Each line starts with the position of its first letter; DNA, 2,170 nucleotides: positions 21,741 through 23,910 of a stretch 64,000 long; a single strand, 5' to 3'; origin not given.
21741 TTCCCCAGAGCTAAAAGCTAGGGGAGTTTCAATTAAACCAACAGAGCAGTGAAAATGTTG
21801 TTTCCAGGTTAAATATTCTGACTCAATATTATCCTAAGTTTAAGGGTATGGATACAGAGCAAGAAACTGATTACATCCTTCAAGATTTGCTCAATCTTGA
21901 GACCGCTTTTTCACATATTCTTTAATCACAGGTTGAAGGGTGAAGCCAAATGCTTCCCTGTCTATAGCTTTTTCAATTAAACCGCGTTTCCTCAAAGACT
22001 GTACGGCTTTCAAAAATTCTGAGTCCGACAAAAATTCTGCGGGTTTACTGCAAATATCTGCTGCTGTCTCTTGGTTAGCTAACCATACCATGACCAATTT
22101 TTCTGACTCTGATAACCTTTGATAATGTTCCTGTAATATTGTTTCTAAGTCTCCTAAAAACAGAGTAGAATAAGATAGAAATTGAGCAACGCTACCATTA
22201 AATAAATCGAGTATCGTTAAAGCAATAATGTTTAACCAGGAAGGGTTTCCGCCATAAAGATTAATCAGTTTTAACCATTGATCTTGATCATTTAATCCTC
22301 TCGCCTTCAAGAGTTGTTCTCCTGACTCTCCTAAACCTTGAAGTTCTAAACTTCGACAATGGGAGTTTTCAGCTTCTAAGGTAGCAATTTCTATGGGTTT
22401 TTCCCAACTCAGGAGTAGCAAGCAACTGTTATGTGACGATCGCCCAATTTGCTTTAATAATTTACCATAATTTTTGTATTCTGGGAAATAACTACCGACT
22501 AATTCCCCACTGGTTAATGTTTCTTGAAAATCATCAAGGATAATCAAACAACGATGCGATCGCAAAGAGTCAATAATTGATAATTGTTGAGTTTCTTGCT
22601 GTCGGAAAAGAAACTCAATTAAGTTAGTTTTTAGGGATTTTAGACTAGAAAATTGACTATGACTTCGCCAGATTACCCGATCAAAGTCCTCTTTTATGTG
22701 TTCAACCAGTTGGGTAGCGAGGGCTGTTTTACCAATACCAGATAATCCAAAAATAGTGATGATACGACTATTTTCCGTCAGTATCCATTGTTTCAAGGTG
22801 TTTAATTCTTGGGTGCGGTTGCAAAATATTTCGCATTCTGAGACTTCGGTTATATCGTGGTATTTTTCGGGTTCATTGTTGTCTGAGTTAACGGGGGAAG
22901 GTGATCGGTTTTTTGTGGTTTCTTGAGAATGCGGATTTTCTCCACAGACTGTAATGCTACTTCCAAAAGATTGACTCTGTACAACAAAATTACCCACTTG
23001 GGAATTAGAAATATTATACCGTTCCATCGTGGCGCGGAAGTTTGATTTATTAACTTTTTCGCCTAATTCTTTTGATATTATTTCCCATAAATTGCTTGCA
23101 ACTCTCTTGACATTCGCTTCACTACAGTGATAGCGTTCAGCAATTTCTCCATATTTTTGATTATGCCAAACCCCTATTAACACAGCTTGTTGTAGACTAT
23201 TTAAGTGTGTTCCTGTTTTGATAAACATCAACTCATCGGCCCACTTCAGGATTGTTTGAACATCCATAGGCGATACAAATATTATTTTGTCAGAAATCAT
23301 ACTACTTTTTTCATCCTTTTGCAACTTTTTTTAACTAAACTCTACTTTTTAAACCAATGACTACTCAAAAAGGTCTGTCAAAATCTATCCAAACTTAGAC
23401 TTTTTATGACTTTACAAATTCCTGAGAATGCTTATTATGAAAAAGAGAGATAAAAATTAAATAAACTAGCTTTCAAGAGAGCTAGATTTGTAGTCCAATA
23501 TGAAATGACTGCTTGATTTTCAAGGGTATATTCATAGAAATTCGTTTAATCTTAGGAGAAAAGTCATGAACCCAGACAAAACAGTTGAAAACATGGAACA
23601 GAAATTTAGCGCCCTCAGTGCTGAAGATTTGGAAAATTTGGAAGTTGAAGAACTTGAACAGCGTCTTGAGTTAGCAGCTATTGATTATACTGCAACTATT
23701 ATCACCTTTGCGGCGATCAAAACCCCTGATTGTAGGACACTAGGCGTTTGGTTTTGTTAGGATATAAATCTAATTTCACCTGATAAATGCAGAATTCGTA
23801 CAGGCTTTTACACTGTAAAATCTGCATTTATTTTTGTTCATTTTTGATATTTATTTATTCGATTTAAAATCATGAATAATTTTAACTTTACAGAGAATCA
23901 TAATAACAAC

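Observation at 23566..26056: Three-gene cassette: leader/core-like 64-aa peptide + isoprenoid-synthase-motif enzyme + M50 intramembrane protease. A possible ComX/ComQ-like isoprenylated peptide signal (or minimal RiPP-like) system in a cyanobacterium.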

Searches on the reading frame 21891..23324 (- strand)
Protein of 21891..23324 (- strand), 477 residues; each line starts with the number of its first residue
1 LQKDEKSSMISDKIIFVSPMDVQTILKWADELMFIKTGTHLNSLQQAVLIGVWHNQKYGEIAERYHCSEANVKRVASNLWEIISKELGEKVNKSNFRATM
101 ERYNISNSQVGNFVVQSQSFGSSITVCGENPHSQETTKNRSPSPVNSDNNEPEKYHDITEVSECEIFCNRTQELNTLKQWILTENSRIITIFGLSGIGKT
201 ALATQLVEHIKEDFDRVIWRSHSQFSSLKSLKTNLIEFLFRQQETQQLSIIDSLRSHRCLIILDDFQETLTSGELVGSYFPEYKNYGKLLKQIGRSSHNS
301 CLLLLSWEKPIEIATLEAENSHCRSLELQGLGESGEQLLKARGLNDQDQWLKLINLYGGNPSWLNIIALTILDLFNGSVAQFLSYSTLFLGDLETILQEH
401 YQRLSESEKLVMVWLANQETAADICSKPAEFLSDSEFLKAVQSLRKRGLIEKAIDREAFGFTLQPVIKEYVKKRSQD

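Call 3: search_protein_families(library=pfam, proteins=[window:21891-23324:-], max_evalue=1)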
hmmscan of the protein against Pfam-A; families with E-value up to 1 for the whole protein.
window:21891-23324:- (477 aa): 24 families
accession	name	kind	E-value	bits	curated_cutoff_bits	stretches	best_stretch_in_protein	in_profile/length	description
PF00931.28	NB-ARC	-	3.4e-13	49.9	23.5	1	171-290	2-132/248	NB-ARC domain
PF01637.24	ATPase_2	-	6.5e-11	42.9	33.2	1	167-233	1-67/225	ATPase domain predominantly from Archaea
PF05729.18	NACHT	-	8.7e-08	32.6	26.7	1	187-337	1-157/167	NACHT domain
PF13401.12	AAA_22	-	3.2e-06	27.9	27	1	185-272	4-97/130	AAA domain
PF13191.12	AAA_16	-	7.6e-06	27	32.6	1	170-246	5-89/167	AAA ATPase domain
PF24883.2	NPHP3_N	-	5.8e-05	23.8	24.8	1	173-254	8-94/164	Nephrocystin 3, N-terminal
PF20720.3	nSTAND3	-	0.00032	20.9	27.2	1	184-225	15-57/155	Novel STAND NTPase 3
PF13173.12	AAA_14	-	0.00067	20.1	27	1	186-281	2-86/129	AAA domain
PF00004.35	AAA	-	0.0031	18.4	21.2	1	191-273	3-73/131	ATPase family associated with various cellular activities (AAA)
PF20703.3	nSTAND1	-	0.0045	17.1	27.1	1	162-273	11-131/379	Novel STAND NTPase 1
PF12775.13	AAA_7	-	0.0074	16.3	25.8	1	156-267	4-110/181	P-loop containing dynein motor region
PF08281.18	Sigma70_r4_2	-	0.012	15.7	25.7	1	40-74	10-45/54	Sigma-70, region 4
PF03193.22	RsgA_GTPase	-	0.016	15.5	30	1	153-212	73-132/174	RsgA GTPase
PF00005.33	ABC_tran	-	0.027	15.5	25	1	185-234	10-60/137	ABC transporter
PF22381.2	Staph_reg_Sar_Rot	-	0.027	15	27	0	35-80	6-53/85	Transcriptional regulator SarA/Rot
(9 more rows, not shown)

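Call 4: search_protein_families(library=ncbifam, proteins=[window:21891-23324:-], max_evalue=1)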
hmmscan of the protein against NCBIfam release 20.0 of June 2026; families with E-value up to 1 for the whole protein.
window:21891-23324:- (477 aa): 14 families
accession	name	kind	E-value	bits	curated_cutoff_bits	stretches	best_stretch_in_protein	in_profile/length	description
NF040586.1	FxSxx_TPR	equivalog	3.1e-05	22.7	300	1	167-228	8-67/830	FxSxx-COOH system tetratricopeptide repeat protein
NF004041.0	PRK05541.1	subfamily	0.0019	18.3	127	1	184-219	5-40/176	adenylyl-sulfate kinase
NF038214.1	IS21_help_AAA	equivalog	0.0047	16.6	200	1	170-253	77-159/232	IS21-like element helper ATPase IstB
TIGR03420.1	DnaA_homol_Hda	equivalog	0.019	14.5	194.8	1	170-253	22-98/226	DnaA regulatory inactivator Hda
NF005807.0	PRK07667.1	equivalog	0.021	14.4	221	1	183-213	14-44/193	kinase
NF006085.0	PRK08233.1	equivalog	0.034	14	198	1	185-213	4-32/184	hypothetical protein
TIGR02928.1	TIGR02928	subfamily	0.034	13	181.3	1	176-216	30-70/366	orc1/cdc6 family replication initiation protein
NF011646.0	PRK15064.1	equivalog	0.071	11.5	762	1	181-224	340-383/530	ABC-F family ATPase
TIGR00176.1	mobB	equivalog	0.15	12.1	76.2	1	188-213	1-26/155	molybdopterin-guanine dinucleotide biosynthesis protein B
TIGR00064.1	ftsY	equivalog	0.15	11.2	260.7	1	171-218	64-111/279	signal recognition particle-docking protein FtsY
NF010248.0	PRK13695.1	equivalog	0.16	11.7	156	1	189-217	6-34/180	NTPase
NF005115.0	PRK06547.1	equivalog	0.16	11.4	173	1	181-210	10-39/172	hypothetical protein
NF011056.0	PRK14489.1-1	equivalog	0.24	10.5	379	1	166-216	181-233/363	bifunctional molybdenum cofactor guanylyltransferase MobA/molybdopterin-guanine dinucleotide biosynthesis adaptor protein MobB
NF041717.1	HaaA_phane_TPR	equivalog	0.28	9.2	1125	1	163-208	100-150/882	cyclophane-containing RiPP biosynthesis TPR protein HaaT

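Call 100: search_protein_families(library=padloc, proteins=[window:21891-23324:-], max_evalue=0.001)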
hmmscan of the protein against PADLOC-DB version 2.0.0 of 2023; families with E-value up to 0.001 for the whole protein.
window:21891-23324:- (477 aa): 1 family
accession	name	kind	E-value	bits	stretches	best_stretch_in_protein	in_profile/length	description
PDLC05079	PDC-S73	-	0.00019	18.3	1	168-215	175-221/752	-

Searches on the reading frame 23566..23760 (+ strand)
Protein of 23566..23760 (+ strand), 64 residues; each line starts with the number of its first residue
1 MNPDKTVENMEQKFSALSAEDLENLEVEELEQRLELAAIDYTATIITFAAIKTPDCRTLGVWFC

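Call 3: search_protein_families(library=pfam, proteins=[window:23566-23760:+], max_evalue=1)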
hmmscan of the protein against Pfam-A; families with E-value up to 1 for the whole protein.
window:23566-23760:+ (64 aa): 2 families
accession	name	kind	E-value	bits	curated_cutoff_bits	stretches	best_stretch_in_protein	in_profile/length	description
PF06698.16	DUF1192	-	0.0063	17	25.5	1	13-36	9-31/58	Protein of unknown function (DUF1192)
PF14674.12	FANCI_S1-cap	-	0.12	12.7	28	1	10-55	1-42/53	FANCI solenoid 1 cap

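Call 4: search_protein_families(library=ncbifam, proteins=[window:23566-23760:+], max_evalue=1)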
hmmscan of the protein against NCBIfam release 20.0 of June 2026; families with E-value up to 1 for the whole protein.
window:23566-23760:+ (64 aa): 0 families
